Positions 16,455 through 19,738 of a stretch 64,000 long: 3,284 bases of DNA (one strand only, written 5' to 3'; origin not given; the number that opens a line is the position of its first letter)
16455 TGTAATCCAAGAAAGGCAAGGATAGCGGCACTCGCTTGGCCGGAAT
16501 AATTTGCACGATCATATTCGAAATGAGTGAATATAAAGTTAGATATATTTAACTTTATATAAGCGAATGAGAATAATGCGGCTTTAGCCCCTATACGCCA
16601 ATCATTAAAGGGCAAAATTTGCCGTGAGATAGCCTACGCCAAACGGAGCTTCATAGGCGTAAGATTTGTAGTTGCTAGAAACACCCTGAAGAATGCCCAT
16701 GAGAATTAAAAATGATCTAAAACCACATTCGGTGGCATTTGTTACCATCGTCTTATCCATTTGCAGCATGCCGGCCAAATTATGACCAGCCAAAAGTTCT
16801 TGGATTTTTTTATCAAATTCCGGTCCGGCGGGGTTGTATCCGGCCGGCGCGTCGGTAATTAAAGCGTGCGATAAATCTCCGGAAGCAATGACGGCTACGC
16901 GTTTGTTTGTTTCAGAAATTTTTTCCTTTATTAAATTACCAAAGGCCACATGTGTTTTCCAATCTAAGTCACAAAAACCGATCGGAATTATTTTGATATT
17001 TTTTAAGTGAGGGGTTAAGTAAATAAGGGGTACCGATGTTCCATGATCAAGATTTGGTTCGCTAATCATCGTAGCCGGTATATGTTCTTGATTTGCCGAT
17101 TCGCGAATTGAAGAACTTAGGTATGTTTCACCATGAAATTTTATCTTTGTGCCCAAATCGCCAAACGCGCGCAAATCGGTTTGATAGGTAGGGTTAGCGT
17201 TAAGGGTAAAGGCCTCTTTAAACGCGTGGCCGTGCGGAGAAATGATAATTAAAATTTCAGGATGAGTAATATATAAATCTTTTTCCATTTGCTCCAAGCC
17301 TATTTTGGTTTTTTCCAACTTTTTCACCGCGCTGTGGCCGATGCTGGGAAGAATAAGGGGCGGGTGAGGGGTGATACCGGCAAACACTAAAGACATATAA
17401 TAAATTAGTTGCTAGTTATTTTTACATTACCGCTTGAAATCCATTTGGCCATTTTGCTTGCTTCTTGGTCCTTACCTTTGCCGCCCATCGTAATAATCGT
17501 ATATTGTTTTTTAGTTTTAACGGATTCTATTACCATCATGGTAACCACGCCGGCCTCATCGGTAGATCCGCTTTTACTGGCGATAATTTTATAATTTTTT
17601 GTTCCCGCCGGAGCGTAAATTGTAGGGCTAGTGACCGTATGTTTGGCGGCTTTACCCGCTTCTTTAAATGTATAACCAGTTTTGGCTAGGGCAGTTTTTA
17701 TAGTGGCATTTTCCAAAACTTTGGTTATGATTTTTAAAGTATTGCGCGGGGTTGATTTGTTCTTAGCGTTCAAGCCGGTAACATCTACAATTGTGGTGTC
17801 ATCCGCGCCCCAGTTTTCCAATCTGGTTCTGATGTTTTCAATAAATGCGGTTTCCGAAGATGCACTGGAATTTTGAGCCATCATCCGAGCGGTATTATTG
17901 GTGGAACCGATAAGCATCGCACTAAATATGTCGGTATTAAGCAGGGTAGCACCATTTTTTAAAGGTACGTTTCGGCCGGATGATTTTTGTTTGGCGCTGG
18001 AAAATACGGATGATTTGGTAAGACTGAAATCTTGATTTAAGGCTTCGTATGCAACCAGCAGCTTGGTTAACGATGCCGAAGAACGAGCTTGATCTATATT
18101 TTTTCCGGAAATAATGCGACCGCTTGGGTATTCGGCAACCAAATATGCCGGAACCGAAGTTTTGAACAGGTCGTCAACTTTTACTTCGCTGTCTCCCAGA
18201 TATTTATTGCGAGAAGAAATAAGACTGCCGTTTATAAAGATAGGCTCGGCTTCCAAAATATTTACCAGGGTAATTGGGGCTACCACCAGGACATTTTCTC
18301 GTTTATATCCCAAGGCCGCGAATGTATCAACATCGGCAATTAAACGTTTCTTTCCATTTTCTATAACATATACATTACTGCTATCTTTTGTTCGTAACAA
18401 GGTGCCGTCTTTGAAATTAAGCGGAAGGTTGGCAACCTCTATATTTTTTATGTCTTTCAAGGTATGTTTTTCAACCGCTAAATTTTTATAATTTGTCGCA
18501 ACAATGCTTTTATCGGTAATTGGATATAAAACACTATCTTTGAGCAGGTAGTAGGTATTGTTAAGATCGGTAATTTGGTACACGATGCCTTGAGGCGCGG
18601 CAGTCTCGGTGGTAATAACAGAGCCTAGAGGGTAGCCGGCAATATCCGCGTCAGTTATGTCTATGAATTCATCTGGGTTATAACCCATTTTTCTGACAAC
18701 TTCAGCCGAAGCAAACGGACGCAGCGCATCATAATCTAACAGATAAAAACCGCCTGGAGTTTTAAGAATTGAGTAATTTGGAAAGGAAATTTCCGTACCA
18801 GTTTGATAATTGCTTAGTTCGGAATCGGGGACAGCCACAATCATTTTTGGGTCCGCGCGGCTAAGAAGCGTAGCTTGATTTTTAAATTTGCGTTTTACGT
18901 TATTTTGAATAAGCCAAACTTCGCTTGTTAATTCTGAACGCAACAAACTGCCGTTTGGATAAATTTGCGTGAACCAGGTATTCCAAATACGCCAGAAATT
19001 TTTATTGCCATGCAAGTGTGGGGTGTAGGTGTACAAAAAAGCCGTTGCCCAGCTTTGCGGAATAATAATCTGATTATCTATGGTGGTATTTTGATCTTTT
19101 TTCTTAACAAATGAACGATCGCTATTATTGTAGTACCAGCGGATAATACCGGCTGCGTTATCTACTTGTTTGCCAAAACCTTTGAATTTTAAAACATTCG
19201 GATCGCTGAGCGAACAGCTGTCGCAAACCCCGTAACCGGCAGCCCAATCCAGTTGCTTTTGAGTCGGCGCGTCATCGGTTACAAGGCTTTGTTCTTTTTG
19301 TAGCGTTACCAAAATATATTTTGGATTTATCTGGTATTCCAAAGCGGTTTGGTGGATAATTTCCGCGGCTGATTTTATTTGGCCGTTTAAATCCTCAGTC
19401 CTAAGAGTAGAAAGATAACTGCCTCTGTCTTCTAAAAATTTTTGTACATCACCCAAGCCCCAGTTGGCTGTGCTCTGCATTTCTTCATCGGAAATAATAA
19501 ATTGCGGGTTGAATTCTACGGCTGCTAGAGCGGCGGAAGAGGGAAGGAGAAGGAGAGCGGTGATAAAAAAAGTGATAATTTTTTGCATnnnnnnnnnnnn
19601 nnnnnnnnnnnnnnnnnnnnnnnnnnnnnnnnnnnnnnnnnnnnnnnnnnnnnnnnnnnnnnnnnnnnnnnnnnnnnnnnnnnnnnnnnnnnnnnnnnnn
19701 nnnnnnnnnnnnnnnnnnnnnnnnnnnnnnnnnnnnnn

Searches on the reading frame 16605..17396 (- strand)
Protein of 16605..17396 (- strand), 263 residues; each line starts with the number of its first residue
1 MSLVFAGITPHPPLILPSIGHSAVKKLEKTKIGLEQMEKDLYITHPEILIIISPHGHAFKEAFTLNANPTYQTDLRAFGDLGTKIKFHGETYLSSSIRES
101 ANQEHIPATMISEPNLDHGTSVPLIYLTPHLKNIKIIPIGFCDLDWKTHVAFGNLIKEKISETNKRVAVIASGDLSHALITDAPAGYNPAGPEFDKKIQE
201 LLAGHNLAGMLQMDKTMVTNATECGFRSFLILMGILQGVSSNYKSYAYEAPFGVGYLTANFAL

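Call 3: search_protein_families(library=pfam, proteins=[window:16605-17396:-], max_evalue=0.01)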
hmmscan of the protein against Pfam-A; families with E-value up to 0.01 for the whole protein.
window:16605-17396:- (263 aa): 2 families
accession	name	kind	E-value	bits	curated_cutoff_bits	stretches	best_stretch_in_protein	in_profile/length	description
PF02900.23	LigB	-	7.4e-42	143.7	26.3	1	8-256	4-266/269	Catalytic LigB subunit of aromatic ring-opening dioxygenase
PF01875.22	Memo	-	1.7e-08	34.4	27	1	47-240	63-240/269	Memo-like protein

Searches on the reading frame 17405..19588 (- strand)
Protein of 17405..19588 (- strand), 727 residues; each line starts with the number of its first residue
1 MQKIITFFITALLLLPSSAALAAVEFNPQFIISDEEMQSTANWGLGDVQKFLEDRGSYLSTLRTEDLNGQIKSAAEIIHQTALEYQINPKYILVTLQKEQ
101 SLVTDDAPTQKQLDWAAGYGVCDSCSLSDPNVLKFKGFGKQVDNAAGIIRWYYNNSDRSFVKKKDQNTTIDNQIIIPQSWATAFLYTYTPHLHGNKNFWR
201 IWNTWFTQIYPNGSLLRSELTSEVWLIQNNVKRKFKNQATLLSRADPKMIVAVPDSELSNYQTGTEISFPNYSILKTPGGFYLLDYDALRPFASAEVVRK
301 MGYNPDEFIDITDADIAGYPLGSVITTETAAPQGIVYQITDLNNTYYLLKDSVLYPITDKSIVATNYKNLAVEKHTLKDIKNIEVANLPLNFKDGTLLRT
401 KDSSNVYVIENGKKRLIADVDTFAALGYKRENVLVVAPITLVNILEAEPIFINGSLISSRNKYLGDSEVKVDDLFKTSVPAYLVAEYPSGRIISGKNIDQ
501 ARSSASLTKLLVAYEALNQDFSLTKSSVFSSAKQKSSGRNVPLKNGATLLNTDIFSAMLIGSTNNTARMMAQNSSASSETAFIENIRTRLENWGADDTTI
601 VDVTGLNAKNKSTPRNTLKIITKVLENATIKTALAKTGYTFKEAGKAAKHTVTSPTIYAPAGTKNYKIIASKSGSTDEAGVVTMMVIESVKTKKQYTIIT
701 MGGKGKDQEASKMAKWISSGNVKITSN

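Call 3: search_protein_families(library=pfam, proteins=[window:17405-19588:-], max_evalue=0.01)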
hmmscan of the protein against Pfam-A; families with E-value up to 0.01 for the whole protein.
window:17405-19588:- (727 aa): 2 families
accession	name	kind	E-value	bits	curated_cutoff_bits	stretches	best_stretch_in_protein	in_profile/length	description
PF00768.25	Peptidase_S11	-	9.5e-20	71.5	27.6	1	480-703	13-237/239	D-alanyl-D-alanine carboxypeptidase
PF13354.11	Beta-lactamase2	-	0.00016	21.5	22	1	497-682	16-200/214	Beta-lactamase enzyme family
